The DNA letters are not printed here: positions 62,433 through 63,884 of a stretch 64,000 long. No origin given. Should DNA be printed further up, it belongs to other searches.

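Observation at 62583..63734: Metallothionein-like Cys-rich 18-aa tandem repeats fused to a membrane-anchored SIMPL domain, encoded by a 54-bp tandem repeat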

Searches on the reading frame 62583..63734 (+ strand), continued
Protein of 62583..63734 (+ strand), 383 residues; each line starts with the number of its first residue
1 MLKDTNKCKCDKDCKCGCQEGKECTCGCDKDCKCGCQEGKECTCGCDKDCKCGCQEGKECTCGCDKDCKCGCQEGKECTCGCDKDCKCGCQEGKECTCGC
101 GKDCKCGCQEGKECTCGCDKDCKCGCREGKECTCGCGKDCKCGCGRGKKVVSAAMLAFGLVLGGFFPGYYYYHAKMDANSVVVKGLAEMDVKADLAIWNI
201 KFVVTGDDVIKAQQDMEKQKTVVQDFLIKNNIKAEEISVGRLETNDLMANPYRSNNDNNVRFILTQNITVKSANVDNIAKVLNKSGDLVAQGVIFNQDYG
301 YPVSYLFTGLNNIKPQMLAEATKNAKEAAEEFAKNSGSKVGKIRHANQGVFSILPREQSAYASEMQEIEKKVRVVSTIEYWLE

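Call 40: predict_structure(alignment_id=A1)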
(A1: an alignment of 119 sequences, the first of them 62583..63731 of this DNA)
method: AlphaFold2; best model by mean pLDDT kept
length: 383 residues; sequences in the alignment: 119
mean_pLDDT: 65.4   pTM: 0.46
mean pLDDT of the five models: 65.4, 64.2, 64.1, 64.0, 63.3
residues with pLDDT >= 90: 63; 70-90: 140; 50-70: 39; < 50: 141
segments of 3 or more residues with pLDDT < 50: 1-99, 101-103, 113-146, 253-255
pLDDT, mean of each block of 10 residues (from residue 1): 33 38 34 33 33 34 31 31 37 40 51 46 40 40 51 82 83 81 90 89 85 89 92 90 67 53 86 90 86 76 82 89 92 88 85 70 69 89 86
secondary structure, 60 per line:
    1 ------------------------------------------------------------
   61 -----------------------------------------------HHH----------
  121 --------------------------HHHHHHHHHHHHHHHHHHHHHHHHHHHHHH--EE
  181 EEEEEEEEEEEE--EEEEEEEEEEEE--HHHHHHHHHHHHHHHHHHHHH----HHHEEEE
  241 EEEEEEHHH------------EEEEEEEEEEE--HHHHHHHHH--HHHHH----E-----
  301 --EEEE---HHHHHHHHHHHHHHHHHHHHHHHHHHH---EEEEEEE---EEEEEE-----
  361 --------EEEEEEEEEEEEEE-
elements in order: H147-176 E179-192 E195-206 H209-229 E237-246 E262-272 H275-283 H286-290 E303-306 H310-336 E340-346 E350-355 E369-382

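Call 43: fold_search(model_id=the predicted structure, library=pdb)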
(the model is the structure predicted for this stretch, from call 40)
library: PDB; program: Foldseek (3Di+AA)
matches with E <= 10: 1050; with E <= 0.001: 2
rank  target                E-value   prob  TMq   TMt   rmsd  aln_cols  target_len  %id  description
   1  7c50                  2.2e-17  1.00  0.43  0.82   3.8       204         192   34  Crystal structure of a Simpl-like protein from Campylobacter jejuni (selenomethionine-incorporated protein) (released 2020-08-19)
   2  4hvz_A                1.7e-13  1.00  0.37  0.59   6.9       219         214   17  Crystal structure of brucella abortus immunogenic BP26 protein (released 2013-01-30)
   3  4i6y_A                4.8e-03  0.60  0.16  0.16  18.0       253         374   11  3-hydroxy-3-methyl (HMG) Coenzyme A Reductase bound to R-Mevalonate (released 2013-07-17)
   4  1t02_A                5.4e-03  0.66  0.16  0.17  17.5       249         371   10  Crystal structure of a Statin bound to class II HMG-CoA reductase (released 2004-08-03)
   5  5x5m_A                6.1e-03  0.57  0.15  0.23  19.8       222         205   11  Crystal structure of a hydrolase encoded by lin2189 from Listeria innocua (released 2017-12-06)
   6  9dg2_A                6.1e-03  0.54  0.16  0.15  17.7       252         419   11  PmHMGR bound to mevalonate, CoA, and NAD, buffer-exchanged to ammonium acetate environment at pH 6.7 (released 2026-03-18)
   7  2nyi_A                6.5e-03  0.77  0.14  0.25  19.6       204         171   10  Crystal Structure of an Unknown Protein from Galdieria sulphuraria (released 2006-12-12)
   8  6c0d                  6.9e-03  0.85  0.17  0.17  14.5       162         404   14  Crystal structure of an Amidase (hydantoinase/carbamoylase family) from Burkholderia phymatum (released 2018-03-21)
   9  9dpg_A                6.9e-03  0.57  0.16  0.15  17.8       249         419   12  Structure of PmHMGR bound to mevalonate, CoA and NAD 2 minutes 20 seconds after reaction initiation at pH 9 (released 2026-04-08)
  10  8gdn_B                6.9e-03  0.51  0.16  0.16  17.7       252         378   11  Structure of PmHMGR bound to mevalonate, CoA and NAD. (released 2024-03-20)
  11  1r31_A                8.3e-03  0.51  0.16  0.16  18.3       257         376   10  HMG-CoA reductase from Pseudomonas mevalonii complexed with HMG-CoA (released 2003-10-14)
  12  3b49                  9.3e-03  0.51  0.14  0.23  18.9       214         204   12  Crystal structure of an uncharacterized conserved protein from Listeria innocua (released 2007-11-13)
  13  1r3n_A                9.9e-03  0.97  0.19  0.18   7.7       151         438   12  Crystal structure of beta-alanine synthase from Saccharomyces kluyveri (released 2003-11-11)
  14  6xj5_G                9.9e-03  0.44  0.14  0.14  12.4       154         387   14  Carboxypeptidase G2 modified with a versatile bioconjugate for metalloprotein design (released 2021-06-30)
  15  2v8v_D                1.1e-02  0.85  0.17  0.15  13.1       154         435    9  Crystal structure of mutant R322A of beta-alanine synthase from Saccharomyces kluyveri (released 2007-10-02)
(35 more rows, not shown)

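Call 45: list_cluster_members(proteins=[P0001, P0002, window:62583-63731:+, P0005, P0026])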
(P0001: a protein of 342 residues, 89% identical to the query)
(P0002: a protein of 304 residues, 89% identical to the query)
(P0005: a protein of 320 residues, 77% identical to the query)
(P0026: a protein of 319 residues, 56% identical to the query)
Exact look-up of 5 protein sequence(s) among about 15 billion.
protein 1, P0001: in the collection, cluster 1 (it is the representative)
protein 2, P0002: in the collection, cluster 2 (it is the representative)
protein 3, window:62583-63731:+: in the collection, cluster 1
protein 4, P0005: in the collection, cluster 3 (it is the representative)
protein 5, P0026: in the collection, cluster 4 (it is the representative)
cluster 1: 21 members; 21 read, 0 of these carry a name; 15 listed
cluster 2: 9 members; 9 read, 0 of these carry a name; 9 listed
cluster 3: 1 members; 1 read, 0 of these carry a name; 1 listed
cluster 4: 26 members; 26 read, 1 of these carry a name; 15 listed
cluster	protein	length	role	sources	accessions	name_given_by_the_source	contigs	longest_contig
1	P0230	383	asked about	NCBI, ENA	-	-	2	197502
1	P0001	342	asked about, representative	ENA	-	-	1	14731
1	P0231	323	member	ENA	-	-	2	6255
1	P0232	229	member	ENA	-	-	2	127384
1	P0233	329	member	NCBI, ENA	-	-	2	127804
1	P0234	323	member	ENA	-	-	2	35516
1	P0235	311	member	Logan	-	-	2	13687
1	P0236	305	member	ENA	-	-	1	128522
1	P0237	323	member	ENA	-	-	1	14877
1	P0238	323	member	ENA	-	-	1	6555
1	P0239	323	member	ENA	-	-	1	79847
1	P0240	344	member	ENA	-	-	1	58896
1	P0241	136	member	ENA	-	-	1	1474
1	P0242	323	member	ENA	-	-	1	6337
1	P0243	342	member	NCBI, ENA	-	-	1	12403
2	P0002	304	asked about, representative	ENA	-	-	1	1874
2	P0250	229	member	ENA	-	-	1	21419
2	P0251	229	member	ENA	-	-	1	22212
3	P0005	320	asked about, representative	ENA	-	-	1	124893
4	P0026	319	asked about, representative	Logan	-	-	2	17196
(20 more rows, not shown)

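Call 48: find_encoding_contigs(protein=P0232, flank=1500, max_places=4)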
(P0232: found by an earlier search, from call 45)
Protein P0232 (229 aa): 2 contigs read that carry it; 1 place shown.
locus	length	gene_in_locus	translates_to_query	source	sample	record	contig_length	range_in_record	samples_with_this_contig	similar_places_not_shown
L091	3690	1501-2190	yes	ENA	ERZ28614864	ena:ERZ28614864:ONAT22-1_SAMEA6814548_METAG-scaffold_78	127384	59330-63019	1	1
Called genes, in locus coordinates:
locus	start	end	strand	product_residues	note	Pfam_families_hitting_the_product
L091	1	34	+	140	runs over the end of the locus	-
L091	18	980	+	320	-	PF01300:Sua5_yciO_yrdC, PF03481:Sua5_C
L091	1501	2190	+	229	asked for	PF04402:SIMPL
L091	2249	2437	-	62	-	-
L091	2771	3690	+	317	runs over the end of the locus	PF01544:CorA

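Call 49: find_encoding_contigs(protein=P0250, flank=1500, max_places=4)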
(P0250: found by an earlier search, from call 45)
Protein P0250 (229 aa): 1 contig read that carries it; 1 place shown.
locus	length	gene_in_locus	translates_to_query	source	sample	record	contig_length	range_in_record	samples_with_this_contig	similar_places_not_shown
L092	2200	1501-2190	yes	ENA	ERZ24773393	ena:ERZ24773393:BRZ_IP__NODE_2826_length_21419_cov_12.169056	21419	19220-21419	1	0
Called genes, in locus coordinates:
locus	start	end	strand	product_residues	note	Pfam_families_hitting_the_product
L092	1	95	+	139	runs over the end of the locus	-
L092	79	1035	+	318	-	PF01300:Sua5_yciO_yrdC, PF03481:Sua5_C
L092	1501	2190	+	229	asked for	PF04402:SIMPL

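Call 50: find_encoding_contigs(protein=P0251, flank=1500, max_places=4)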
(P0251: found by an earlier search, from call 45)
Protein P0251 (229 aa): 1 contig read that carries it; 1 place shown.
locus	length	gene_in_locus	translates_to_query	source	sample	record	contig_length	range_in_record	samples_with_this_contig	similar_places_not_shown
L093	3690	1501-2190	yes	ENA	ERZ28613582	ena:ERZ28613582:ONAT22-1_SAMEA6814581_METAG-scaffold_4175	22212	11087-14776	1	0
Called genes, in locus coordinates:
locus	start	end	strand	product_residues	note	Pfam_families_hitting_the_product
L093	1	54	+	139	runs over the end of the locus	-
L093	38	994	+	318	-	PF01300:Sua5_yciO_yrdC, PF03481:Sua5_C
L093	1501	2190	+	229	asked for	PF04402:SIMPL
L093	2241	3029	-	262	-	-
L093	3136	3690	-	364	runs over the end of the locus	PF04055:Radical_SAM, PF06969:HemN_C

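Call 62: search_protein_families(library=pfam, proteins=[L001:11733-12683:+, L001:12754-13539:-], max_evalue=0.01)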
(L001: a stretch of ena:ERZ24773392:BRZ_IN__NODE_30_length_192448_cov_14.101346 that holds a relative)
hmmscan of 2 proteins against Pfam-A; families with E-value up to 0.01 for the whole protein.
L001:11733-12683:+ (317 aa): 1 family
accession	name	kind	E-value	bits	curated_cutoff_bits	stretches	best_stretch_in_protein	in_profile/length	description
PF01544.23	CorA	-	5.9e-50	170.7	27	1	24-313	4-292/292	CorA-like Mg2+ transporter protein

L001:12754-13539:- (261 aa): 1 family
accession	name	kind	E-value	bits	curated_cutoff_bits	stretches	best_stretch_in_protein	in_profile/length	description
PF01925.25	TauE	-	1.3e-39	136.8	32.6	1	14-248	3-236/237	Sulfite exporter TauE/SafE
